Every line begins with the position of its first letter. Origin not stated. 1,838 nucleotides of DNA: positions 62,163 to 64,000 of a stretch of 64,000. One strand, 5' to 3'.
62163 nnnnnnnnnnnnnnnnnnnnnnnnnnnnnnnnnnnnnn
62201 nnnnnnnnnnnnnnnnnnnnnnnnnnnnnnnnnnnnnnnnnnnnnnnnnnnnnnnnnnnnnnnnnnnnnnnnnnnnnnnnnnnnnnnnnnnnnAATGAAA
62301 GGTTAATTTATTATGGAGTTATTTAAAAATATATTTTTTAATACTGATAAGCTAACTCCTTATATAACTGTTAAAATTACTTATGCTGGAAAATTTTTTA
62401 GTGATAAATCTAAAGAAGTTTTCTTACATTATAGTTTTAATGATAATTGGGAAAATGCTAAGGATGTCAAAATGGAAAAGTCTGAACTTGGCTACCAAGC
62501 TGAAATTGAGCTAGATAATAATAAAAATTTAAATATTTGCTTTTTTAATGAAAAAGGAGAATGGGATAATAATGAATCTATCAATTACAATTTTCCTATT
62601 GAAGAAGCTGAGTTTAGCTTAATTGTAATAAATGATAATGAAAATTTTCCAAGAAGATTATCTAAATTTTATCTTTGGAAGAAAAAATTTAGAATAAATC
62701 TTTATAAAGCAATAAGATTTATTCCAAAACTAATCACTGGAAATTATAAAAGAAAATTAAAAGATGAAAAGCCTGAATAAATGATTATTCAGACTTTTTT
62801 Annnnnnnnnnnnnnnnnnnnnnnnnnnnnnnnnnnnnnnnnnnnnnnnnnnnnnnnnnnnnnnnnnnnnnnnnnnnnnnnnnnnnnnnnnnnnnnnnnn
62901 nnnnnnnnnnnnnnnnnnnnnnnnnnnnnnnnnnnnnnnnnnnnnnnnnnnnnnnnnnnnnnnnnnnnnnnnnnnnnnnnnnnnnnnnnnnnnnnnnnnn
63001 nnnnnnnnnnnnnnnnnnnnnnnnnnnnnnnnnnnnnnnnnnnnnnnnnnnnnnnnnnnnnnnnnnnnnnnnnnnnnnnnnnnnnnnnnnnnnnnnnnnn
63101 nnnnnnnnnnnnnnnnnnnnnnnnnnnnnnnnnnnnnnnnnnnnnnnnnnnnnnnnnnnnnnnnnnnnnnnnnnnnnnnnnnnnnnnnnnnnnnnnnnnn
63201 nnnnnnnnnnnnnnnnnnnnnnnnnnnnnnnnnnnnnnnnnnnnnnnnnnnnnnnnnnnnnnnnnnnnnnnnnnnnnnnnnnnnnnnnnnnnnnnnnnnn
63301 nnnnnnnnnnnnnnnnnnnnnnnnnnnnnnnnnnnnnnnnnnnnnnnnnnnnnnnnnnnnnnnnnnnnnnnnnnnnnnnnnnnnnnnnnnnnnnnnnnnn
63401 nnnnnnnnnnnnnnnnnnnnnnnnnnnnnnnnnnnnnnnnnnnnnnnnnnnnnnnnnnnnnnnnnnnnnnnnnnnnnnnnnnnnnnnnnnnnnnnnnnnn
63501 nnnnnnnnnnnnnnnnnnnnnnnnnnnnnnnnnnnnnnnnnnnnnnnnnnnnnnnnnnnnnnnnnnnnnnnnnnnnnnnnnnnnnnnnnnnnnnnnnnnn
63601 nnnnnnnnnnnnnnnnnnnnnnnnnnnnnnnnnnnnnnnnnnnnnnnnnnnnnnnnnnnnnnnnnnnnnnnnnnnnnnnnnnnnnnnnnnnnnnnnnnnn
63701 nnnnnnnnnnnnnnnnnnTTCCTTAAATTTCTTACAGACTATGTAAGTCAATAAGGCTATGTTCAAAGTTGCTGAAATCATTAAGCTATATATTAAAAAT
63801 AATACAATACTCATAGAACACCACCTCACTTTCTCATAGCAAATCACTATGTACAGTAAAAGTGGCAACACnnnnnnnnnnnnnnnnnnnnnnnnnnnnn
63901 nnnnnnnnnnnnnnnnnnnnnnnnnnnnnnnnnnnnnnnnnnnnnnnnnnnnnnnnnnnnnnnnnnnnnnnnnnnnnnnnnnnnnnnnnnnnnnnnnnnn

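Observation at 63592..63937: Candidate type I toxin-antitoxin: 32-aa hydrophobic peptide, convergent small RNA, shared bidirectional terminator, mirrored 5' leaders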

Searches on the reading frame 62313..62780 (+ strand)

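Call 8: search_protein_families(library=pfam, proteins=[window:62313-62780:+], max_evalue=1)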
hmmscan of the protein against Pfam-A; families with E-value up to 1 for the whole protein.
window:62313-62780:+ (155 aa): 3 families
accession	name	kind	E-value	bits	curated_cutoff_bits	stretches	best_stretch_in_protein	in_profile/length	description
PF16760.10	CBM53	-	5.8e-10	39.7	27.6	1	20-69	1-50/57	Starch/carbohydrate-binding module (family 53)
PF03423.18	CBM_25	-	1.2e-05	26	27.3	1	37-97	21-84/106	Carbohydrate binding domain (family 25)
PF02922.24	CBM_48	-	0.092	13.5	22.4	1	26-84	15-75/83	Carbohydrate-binding module 48 (Isoamylase N-terminal domain)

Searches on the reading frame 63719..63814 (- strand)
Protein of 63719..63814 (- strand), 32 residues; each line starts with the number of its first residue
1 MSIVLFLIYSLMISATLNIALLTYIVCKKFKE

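Call 8: search_protein_families(library=pfam, proteins=[window:63719-63814:-], max_evalue=1)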
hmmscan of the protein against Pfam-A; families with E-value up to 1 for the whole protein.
seq(32 aa): 0 families

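Call 36: search_protein_families(library=ncbifam, proteins=[window:63719-63814:-], max_evalue=10)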
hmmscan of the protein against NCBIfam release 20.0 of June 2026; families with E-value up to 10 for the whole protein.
seq(32 aa): 0 families

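Call 71: search_protein_representatives(protein=window:63719-63814:-)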
Query: 32 residues. Proteins with E-value up to 0.001 (for the whole library): 0; up to 1e-10: 0; up to 1e-30: 0. The best 0 are listed.

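Call 100: search_protein_families(library=phrogs, proteins=[window:63719-63814:-], max_evalue=1)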
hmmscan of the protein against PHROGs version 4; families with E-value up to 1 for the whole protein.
seq(32 aa): 0 families

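Call 101: search_protein_families(library=padloc, proteins=[window:63719-63814:-], max_evalue=1)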
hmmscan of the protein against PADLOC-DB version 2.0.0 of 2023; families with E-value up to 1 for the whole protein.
seq(32 aa): 0 families

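Call 112: predict_structure(protein=window:63719-63814:-)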
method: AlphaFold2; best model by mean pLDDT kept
length: 32 residues; sequences in the alignment: 1
mean_pLDDT: 94.5   pTM: 0.49
mean pLDDT of the five models: 94.5, 93.0, 92.7, 92.5, 91.9
residues with pLDDT >= 90: 28; 70-90: 4; 50-70: 0; < 50: 0
segments of 3 or more residues with pLDDT < 50: none
pLDDT, mean of each block of 10 residues (from residue 1): 94 97 95 79
secondary structure, 60 per line:
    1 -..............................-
elements in order: H2-31

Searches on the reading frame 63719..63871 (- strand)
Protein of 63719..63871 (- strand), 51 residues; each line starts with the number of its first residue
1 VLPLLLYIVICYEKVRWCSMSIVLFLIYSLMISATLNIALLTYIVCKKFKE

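Call 8: search_protein_families(library=pfam, proteins=[window:63719-63871:-], max_evalue=1)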
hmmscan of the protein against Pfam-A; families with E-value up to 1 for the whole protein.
seq(51 aa): 0 families

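Call 17: find_related_loci(query=window:63719-63871:-, collection=viral_contigs, flank=3000)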
Query seq(51 aa) (51 aa) in viral_contigs; peptide patterns used: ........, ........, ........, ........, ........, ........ (x = any residue, [..] = any of these).
76 stretches matched a pattern, but none encodes a relative of the query by tblastn (E <= 1e-3).

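Call 21: find_homologous_proteins(query=window:63719-63871:-, max_evalue=10)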
Query seq(51 aa) (51 aa): 1 proteins with E <= 10 among 1 candidates.
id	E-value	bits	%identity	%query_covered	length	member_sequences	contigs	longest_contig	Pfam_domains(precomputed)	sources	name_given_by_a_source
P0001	8.4e-7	46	81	63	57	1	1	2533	-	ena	-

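Call 23: find_encoding_contigs(protein=P0001, flank=5000)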
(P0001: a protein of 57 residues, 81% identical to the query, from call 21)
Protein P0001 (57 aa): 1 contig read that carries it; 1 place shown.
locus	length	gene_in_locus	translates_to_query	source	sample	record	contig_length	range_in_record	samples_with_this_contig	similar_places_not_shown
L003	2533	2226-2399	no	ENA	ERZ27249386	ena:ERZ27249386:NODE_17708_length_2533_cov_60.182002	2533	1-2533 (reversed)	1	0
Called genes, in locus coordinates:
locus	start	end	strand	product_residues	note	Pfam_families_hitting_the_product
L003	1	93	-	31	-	?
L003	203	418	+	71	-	PF01381:HTH_3, PF12844:HTH_19 (weak)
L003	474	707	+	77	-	PF12844:HTH_19, PF13443:HTH_26, PF01381:HTH_3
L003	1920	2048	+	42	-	-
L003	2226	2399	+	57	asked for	-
